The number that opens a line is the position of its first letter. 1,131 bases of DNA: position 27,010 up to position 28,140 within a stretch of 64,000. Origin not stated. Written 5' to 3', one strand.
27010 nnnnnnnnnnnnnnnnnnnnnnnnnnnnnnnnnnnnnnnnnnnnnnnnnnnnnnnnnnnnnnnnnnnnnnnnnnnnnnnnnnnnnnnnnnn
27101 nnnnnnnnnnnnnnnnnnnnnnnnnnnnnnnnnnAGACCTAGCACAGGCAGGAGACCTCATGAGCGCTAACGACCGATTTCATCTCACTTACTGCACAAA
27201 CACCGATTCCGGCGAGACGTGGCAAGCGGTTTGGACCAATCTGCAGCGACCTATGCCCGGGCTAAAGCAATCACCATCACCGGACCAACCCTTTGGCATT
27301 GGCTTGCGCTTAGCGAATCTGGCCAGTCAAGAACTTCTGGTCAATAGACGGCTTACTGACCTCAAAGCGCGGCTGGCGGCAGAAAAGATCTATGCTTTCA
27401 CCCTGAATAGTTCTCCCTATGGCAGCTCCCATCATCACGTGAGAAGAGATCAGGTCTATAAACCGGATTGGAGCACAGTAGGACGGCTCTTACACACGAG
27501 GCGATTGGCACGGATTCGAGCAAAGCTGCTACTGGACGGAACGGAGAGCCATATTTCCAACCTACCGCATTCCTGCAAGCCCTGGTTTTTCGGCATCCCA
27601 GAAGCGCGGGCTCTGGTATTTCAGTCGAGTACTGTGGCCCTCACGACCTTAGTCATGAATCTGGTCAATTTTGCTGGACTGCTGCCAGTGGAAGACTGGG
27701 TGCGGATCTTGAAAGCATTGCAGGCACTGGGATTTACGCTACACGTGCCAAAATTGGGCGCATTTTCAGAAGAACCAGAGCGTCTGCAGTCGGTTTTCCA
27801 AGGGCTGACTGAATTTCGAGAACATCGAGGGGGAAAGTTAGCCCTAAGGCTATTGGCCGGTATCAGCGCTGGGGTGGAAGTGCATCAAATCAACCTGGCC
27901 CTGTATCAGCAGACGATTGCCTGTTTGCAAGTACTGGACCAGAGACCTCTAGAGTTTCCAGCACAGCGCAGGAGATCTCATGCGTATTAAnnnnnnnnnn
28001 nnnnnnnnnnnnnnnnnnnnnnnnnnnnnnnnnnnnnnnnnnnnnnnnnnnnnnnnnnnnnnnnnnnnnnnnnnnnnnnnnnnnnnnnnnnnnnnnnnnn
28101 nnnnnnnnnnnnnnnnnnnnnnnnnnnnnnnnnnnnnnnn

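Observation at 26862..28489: Diverged ~810-bp tandem duplication across the eboD/eboE junction creates an intact chimeric EboE'-EboD' ORF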

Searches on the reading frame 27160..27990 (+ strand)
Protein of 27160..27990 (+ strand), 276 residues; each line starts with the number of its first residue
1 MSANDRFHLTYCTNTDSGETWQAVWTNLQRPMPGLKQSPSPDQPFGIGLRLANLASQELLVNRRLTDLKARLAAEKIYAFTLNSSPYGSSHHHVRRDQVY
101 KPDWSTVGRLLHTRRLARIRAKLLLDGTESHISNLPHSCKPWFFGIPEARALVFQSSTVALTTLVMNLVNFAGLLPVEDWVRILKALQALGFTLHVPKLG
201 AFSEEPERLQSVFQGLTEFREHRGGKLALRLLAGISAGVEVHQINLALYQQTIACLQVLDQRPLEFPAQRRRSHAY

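Call 5: search_protein_families(library=pfam, proteins=[window:27160-27990:+], max_evalue=0.01)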
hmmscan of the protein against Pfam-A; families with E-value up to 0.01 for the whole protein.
window:27160-27990:+ (276 aa): 0 families

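Call 6: search_protein_families(library=ncbifam, proteins=[window:27160-27990:+], max_evalue=0.01)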
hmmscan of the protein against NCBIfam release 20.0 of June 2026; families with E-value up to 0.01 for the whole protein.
window:27160-27990:+ (276 aa): 2 families
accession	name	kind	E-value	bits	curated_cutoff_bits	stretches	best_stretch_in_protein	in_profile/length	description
NF035939.1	TIM_EboE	equivalog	5.7e-39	133.9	250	1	9-169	1-156/379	metabolite traffic protein EboE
NF004852.0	PRK06203.1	equivalog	5e-19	68.4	333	1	170-263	307-398/407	3-dehydroquinate synthase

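Call 7: find_homologous_proteins(query=window:27160-27987:+, max_evalue=0.00001)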
Query window:27160-27987:+ (276 aa): 48 proteins with E <= 0.00001 among 3301 candidates.
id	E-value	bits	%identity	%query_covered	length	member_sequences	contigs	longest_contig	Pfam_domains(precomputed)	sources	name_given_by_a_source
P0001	7.1e-183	624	100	100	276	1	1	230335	-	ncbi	-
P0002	3.3e-158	543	88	100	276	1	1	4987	-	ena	-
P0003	6.1e-150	516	84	100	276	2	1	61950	-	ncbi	-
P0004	2.3e-147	508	82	100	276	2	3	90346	-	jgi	jgi:hypothetical protein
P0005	2.7e-127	442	75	100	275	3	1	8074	-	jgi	jgi:hypothetical protein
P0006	1.1e-67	247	70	62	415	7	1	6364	-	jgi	jgi:hypothetical protein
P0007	4.6e-67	245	70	62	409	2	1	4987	-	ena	-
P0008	2.8e-65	239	67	62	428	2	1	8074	-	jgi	jgi:hypothetical protein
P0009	1.6e-58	217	62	62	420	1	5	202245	-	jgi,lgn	jgi:hypothetical protein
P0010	1.7e-56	210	61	62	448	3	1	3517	-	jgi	jgi:hypothetical protein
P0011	2.7e-55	206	61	62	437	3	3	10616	-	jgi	jgi:hypothetical protein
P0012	8.2e-53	198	59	62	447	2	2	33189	-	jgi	jgi:hypothetical protein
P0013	7.1e-39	152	47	61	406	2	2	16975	-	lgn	-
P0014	1.2e-32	132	74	33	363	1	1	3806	PF24621.3,PF01761.27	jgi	jgi:3-dehydroquinate synthase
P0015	1.2e-32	132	72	33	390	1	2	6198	PF24621.3,PF01761.27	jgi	jgi:3-dehydroquinate synthase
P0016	1.4e-32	132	74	33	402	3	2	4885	PF24621.3,PF01761.27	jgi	jgi:3-dehydroquinate synthase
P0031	6.4e-31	126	74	32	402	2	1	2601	PF24621.3,PF01761.27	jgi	jgi:3-dehydroquinate synthase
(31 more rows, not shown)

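Call 9: find_encoding_contigs(protein=P0003, flank=6000, max_places=3)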
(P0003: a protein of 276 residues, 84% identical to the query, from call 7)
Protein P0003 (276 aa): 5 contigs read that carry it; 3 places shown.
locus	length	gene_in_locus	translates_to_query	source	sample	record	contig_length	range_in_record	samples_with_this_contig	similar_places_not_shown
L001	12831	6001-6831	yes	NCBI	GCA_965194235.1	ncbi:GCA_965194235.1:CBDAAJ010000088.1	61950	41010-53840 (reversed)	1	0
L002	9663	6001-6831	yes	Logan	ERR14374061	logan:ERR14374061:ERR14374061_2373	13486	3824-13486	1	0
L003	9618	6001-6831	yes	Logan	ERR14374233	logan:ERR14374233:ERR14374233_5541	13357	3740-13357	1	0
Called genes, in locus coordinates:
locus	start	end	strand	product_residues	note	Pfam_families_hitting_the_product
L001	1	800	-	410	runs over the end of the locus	PF02518:HATPase_c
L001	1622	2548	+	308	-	PF28008:EboA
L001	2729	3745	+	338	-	PF01026:TatD_DNase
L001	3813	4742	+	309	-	PF01040:UbiA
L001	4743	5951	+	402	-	PF00465:Fe-ADH (faint), PF13685:Fe-ADH_2 (weak), PF01761:DHQ_synthase, PF24621:DHQS_C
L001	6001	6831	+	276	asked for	-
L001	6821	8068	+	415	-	-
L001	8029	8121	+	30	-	-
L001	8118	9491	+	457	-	PF01663:Phosphodiest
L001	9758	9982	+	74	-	-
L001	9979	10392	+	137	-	PF01850:PIN, PF13470:PIN_3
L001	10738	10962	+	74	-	-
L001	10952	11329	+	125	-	PF01850:PIN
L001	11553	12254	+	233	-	-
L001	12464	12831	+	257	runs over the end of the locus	PF00005:ABC_tran, PF13304:AAA_21, PF12399:BCA_ABC_TP_C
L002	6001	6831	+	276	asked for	-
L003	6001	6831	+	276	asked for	-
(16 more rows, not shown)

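Call 10: find_encoding_contigs(protein=P0004, flank=6000, max_places=3)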
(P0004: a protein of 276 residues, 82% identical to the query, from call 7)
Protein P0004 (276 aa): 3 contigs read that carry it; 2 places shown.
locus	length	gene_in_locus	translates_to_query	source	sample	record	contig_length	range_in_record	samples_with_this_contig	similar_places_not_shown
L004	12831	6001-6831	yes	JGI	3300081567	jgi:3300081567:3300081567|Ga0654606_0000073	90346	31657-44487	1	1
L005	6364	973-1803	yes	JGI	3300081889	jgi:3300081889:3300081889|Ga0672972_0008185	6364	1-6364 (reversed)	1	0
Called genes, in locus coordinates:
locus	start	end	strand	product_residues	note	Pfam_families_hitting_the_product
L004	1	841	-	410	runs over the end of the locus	PF02518:HATPase_c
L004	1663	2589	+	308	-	PF28008:EboA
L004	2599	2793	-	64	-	-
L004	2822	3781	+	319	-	PF01026:TatD_DNase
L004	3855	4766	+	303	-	PF01040:UbiA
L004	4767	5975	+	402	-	PF01761:DHQ_synthase, PF24621:DHQS_C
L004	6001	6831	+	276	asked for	-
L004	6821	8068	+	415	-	-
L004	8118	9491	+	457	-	PF01663:Phosphodiest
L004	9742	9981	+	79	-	-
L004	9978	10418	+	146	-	PF01850:PIN (weak), PF13470:PIN_3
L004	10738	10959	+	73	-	-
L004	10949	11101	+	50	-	-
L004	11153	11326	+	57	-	PF01850:PIN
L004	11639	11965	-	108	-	-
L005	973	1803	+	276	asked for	-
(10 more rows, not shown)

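Call 11: find_encoding_contigs(protein=P0005, flank=6000, max_places=3)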
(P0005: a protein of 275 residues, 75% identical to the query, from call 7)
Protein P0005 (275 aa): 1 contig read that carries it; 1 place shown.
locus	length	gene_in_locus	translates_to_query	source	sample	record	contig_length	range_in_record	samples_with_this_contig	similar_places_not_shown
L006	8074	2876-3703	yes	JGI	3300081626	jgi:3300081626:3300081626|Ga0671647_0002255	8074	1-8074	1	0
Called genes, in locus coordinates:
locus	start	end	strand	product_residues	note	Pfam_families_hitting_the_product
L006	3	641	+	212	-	?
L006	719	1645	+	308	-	PF01040:UbiA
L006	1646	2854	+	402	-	PF01761:DHQ_synthase, PF24621:DHQS_C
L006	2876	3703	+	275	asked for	-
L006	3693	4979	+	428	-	-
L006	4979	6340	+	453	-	PF01663:Phosphodiest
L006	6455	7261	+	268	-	PF00005:ABC_tran, PF13304:AAA_21, PF12399:BCA_ABC_TP_C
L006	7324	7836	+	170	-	-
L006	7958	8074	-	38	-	?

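Call 12: find_encoding_contigs(protein=P0002, flank=6000, max_places=3)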
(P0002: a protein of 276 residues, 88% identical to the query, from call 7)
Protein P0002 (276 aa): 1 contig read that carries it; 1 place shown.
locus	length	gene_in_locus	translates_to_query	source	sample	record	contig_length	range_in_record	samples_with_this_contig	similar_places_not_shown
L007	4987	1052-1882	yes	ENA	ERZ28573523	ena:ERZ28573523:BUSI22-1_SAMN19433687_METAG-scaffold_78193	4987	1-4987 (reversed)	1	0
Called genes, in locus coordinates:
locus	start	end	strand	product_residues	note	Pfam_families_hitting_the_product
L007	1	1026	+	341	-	?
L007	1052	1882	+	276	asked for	-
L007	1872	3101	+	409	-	-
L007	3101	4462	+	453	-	PF01663:Phosphodiest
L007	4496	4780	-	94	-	-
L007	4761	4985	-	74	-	?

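Call 16: find_related_loci(query=A1, collection=genome_contigs, flank=6000)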
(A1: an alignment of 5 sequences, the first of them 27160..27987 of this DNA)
Query A1 (276 aa) in genome_contigs; peptide patterns used: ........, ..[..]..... (x = any residue, [..] = any of these).
47 stretches matched a pattern; 7 encode a relative of the query (tblastn E <= 1e-3); 7 distinct loci.
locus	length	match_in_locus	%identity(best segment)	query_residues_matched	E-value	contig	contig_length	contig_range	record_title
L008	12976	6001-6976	44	1-253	6e-38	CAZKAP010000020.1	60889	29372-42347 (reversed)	MAG TPA_asm: uncultured Flavobacteriaceae bacterium isolate SRP332253_co2_257 genome assembly, contig: NODE_394_length_6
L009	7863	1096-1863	39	1-262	3e-36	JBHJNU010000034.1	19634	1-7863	MAG: Flavobacteriaceae bacterium isolate al_S4C584 S4Ck119_545832, whole genome shotgun sequence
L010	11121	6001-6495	39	1-166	6e-31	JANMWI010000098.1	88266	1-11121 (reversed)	MAG: Acidobacteriota bacterium isolate OTE_88_metabat_329 OTE_88_k141_2553641, whole genome shotgun sequence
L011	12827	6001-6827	49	1-253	2e-46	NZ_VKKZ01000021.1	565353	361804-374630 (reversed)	Rufibacter glacialis strain MDT1-10-3 NODE_4, whole genome shotgun sequence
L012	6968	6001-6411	41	6-143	3e-27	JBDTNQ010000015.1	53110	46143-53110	MAG: Acidobacteriota bacterium isolate cluster3_bin.154 NODE_1455_length_53110_cov_17.331750, whole genome shotgun seque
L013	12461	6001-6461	35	6-162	1e-24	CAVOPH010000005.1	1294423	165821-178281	MAG: uncultured Acidobacteriota bacterium isolate MFD00392.bin.2.134 genome assembly, contig: contig_3405, whole genome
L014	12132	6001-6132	48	6-49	3e-9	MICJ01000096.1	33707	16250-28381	MAG: Syntrophobacterales bacterium GWC2_56_13 gwc2_scaffold_6610, whole genome shotgun sequence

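Call 17: find_encoding_contigs(protein=P0001, flank=1000, max_places=3)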
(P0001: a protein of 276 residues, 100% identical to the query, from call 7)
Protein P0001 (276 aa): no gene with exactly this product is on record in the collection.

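Call 18: find_encoding_contigs(protein=P0009, flank=6000, max_places=2)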
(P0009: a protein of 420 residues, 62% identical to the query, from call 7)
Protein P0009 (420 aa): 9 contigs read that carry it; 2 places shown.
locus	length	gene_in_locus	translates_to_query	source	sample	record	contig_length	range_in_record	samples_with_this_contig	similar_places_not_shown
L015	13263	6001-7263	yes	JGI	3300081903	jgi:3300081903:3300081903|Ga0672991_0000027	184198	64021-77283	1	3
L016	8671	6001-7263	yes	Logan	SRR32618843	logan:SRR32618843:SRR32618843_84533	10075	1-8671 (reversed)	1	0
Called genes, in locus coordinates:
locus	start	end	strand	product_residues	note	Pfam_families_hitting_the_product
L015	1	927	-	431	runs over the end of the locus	PF02518:HATPase_c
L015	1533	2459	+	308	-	PF28008:EboA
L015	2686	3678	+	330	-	PF01026:TatD_DNase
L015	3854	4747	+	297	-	PF01040:UbiA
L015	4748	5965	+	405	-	PF01761:DHQ_synthase, PF24621:DHQS_C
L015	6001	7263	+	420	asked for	-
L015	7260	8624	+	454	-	PF01663:Phosphodiest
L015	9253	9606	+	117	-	PF18480:DUF5615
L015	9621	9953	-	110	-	PF04255:DUF433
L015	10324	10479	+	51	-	PF04365:BrnT_toxin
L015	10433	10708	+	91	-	-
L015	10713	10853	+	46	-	-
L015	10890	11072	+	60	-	PF01381:HTH_3 (weak), PF13744:HTH_37 (weak)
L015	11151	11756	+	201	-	PF13338:AbiEi_4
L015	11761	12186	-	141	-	PF01850:PIN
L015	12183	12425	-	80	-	PF02604:PhdYeFM_antitox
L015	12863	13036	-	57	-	-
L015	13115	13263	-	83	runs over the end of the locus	PF04255:DUF433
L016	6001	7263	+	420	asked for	-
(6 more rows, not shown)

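Call 19: find_encoding_contigs(protein=P0012, flank=6000, max_places=2)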
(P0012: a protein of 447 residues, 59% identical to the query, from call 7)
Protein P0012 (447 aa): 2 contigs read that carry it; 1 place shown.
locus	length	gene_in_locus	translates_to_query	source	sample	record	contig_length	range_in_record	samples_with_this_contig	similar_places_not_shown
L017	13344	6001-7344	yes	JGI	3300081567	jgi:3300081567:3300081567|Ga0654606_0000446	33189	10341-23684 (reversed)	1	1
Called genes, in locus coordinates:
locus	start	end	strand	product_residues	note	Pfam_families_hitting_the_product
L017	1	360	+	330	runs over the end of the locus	-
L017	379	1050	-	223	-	PF09365:DUF2461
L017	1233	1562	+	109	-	PF01638:HxlR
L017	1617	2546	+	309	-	PF28008:EboA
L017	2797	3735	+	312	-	PF01026:TatD_DNase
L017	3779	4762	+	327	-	PF01040:UbiA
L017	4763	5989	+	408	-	PF01761:DHQ_synthase, PF24621:DHQS_C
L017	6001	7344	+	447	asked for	-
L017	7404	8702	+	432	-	PF01663:Phosphodiest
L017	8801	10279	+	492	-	PF02805:Ada_Zn_binding, PF00165:HTH_AraC (weak), PF12833:HTH_18, PF06029:AlkA_N, PF00730:HhH-GPD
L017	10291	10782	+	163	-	PF02870:Methyltransf_1N, PF01035:DNA_binding_1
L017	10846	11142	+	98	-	PF08681:TacA1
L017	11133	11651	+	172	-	PF00583:Acetyltransf_1, PF13673:Acetyltransf_10, PF13508:Acetyltransf_7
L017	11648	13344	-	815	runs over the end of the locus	PF01588:tRNA_bind, PF03483:B3_4, PF03484:B5, PF17759:tRNA_synthFbeta, PF03147:FDX-ACB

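Call 33: search_protein_representatives(protein=window:27160-27987:+)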
Query: 276 residues. Proteins with E-value up to 0.001 (for the whole library): 1436; up to 1e-10: 537; up to 1e-30: 8. The best 150 are listed.
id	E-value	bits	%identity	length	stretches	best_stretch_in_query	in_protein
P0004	7.3e-148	507.8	82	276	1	1-276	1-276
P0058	8.1e-34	133.9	45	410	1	5-165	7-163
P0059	5.2e-33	131.3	48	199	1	5-149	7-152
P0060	5.8e-33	131.1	47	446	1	6-168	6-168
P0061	4.6e-32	128.2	50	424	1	7-144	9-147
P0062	1.6e-31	126.4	51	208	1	5-144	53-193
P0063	1.9e-31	126.1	42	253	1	8-164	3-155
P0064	3.1e-31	125.5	40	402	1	5-168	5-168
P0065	2.7e-30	122.4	42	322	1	5-170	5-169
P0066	3.6e-30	122.0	39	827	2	9-148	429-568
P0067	5.9e-29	118.0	40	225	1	3-165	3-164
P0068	2.2e-28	116.1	40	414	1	4-168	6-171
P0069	5.9e-28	114.7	43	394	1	7-165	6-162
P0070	8.4e-28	114.2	44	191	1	6-151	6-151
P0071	1.8e-27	113.1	44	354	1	4-147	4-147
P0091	1.4e-24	103.7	42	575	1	8-144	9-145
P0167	7.0e-21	91.5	38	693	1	7-144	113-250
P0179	2.1e-20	90.0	36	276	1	6-186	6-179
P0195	6.4e-20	88.4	40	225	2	7-116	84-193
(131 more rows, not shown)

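Call 40: predict_structure(alignment_id=A3)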
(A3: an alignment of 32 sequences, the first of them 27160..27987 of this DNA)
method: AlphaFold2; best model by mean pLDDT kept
length: 276 residues; sequences in the alignment: 32
mean_pLDDT: 53.6   pTM: 0.49
mean pLDDT of the five models: 53.6, 50.8, 49.6, 47.4, 41.9
residues with pLDDT >= 90: 8; 70-90: 68; 50-70: 46; < 50: 154
segments of 3 or more residues with pLDDT < 50: 86-103, 134-179, 190-276
pLDDT, mean of each block of 10 residues (from residue 1): 57 74 87 77 79 87 90 85 53 40 53 73 65 43 38 40 39 41 50 40 37 31 30 29 41 43 36 36
secondary structure, 60 per line:
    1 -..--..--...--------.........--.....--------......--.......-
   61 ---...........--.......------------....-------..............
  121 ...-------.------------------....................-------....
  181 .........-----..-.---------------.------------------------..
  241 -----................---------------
elements in order: E10-12 H21-29 H32-36 E45-50 H53-59 H64-74 E77-83 H96-99 H107-123 H150-169 H177-189 H246-261

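Call 43: find_related_loci(query=A1, collection=metagenome_contigs, flank=3000)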
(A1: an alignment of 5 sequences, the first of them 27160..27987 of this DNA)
Query A1 (276 aa) in metagenome_contigs; peptide patterns used: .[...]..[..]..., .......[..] (x = any residue, [..] = any of these).
132 stretches matched a pattern, but none encodes a relative of the query by tblastn (E <= 1e-3).

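Call 54: search_protein_families(library=ncbifam, proteins=[P0066, P0195, P0179, P0167, P0091], max_evalue=0.00001)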
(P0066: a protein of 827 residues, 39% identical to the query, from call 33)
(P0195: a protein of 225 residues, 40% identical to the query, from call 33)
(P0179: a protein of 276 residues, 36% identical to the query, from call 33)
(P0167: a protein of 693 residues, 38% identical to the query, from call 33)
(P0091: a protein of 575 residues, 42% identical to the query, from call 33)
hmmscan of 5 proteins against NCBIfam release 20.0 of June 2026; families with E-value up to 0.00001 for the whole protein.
P0066 (827 aa): 7 families
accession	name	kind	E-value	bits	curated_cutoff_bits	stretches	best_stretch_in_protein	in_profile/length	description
NF004852.0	PRK06203.1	equivalog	2.1e-155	517.6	333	1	15-398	10-401/407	3-dehydroquinate synthase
NF035939.1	TIM_EboE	equivalog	2.1e-127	425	250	1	429-820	1-378/379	metabolite traffic protein EboE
TIGR01357.1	aroB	equivalog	8.8e-68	229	305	1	31-377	3-335/344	3-dehydroquinate synthase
TIGR04425.1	P_lya_rel_AroB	hypoth_equivalog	1.4e-53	182.2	400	1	82-382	42-338/348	AroB-related putative sugar phosphate phospholyase (cyclizing)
NF010556.0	PRK13951.1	equivalog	3.5e-34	118.5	560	1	91-321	206-430/492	bifunctional shikimate kinase AroK/3-dehydroquinate synthase AroB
NF010627.0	PRK14021.1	equivalog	2.3e-31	108.8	565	1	94-379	241-531/542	bifunctional shikimate kinase/3-dehydroquinate synthase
NF002022.0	PRK00843.1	equivalog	5.5e-11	42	413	1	109-216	73-176/350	NAD(P)-dependent glycerol-1-phosphate dehydrogenase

P0195 (225 aa): 2 families
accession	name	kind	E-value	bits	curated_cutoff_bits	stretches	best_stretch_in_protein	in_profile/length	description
NF035939.1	TIM_EboE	equivalog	9.8e-41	139.7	250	1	86-188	1-103/379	metabolite traffic protein EboE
NF004852.0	PRK06203.1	equivalog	1.2e-11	44.1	333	1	2-57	321-376/407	3-dehydroquinate synthase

P0179 (276 aa): 1 family
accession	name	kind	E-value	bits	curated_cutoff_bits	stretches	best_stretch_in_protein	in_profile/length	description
NF035939.1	TIM_EboE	equivalog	1.2e-59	202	250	1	9-172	1-163/379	metabolite traffic protein EboE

P0167 (693 aa): 1 family
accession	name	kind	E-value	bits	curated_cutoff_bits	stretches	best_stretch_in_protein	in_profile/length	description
NF035939.1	TIM_EboE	equivalog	4.7e-108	361.3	250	1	115-427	1-300/379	metabolite traffic protein EboE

P0091 (575 aa): 1 family
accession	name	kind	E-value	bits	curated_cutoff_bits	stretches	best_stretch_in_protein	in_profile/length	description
NF035939.1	TIM_EboE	equivalog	2.4e-144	480.8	250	1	10-397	1-378/379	metabolite traffic protein EboE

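Call 67: find_encoding_contigs(protein=P0031, flank=6000, max_places=3)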
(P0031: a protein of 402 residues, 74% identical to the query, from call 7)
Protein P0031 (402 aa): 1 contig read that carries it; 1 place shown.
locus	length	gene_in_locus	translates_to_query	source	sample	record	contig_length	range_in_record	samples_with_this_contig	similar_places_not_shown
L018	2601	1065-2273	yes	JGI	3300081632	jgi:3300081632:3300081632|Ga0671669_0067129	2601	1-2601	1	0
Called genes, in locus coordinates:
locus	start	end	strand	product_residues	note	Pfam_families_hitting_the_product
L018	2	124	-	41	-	?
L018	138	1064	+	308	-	PF01040:UbiA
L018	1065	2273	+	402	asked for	PF01761:DHQ_synthase, PF24621:DHQS_C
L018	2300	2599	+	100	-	?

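Call 68: find_encoding_contigs(protein=P0014, flank=6000, max_places=3)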
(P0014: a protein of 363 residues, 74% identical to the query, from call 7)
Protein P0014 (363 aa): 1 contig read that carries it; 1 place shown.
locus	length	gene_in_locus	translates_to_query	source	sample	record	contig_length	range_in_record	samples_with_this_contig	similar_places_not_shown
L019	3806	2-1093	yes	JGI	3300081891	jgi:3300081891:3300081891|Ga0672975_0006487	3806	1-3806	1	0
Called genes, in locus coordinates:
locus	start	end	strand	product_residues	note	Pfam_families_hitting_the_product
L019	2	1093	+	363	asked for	PF01761:DHQ_synthase, PF24621:DHQS_C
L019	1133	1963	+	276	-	-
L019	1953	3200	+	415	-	-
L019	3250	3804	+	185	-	?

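Call 69: find_encoding_contigs(protein=P0016, flank=6000, max_places=3)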
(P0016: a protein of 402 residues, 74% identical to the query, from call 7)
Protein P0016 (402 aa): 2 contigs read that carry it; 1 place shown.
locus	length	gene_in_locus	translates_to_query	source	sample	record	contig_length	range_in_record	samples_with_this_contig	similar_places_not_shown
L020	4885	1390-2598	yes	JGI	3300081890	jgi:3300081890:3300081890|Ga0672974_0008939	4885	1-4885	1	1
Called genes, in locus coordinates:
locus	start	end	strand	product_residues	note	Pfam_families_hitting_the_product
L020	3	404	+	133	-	?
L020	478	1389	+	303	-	PF01040:UbiA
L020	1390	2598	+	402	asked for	PF01761:DHQ_synthase, PF24621:DHQS_C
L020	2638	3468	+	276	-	-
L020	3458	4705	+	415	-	-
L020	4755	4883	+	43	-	?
